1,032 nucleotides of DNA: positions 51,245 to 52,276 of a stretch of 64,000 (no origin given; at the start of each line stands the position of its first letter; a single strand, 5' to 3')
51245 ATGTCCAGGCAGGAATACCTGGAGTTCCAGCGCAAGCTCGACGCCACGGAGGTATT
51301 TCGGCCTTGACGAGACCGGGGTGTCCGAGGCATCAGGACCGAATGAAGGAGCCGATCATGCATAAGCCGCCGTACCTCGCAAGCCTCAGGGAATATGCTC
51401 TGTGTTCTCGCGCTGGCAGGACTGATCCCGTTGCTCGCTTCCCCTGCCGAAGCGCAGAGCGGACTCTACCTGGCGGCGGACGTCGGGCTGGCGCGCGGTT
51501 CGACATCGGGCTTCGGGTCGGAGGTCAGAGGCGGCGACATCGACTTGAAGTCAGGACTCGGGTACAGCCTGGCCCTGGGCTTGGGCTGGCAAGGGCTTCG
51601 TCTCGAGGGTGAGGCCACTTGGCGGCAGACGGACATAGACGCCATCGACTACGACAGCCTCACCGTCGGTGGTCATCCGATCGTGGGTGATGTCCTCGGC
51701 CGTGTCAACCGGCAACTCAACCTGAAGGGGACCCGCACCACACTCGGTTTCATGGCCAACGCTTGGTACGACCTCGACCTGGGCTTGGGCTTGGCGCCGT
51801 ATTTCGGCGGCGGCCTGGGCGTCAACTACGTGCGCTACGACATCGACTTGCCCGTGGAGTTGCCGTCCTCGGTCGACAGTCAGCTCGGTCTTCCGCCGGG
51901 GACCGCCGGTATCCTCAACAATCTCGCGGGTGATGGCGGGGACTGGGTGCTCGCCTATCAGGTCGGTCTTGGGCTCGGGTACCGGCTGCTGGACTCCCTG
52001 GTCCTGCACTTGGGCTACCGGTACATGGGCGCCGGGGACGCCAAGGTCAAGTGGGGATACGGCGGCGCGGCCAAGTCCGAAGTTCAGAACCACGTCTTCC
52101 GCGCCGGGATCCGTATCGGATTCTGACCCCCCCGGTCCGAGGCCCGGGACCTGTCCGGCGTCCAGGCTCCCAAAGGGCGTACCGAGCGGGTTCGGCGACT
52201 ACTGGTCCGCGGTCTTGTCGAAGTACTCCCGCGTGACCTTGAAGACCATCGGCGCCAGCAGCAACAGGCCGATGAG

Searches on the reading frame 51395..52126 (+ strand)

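Call 41: search_protein_families(library=pfam, proteins=[window:51395-52126:+], max_evalue=0.00001)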
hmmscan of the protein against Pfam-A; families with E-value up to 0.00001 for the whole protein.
window:51395-52126:+ (243 aa): 1 family
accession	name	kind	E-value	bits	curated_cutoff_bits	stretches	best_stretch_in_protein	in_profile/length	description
PF13505.12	OMP_b-brl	-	7.3e-14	52.7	28.7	1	4-239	2-171/175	Outer membrane protein beta-barrel domain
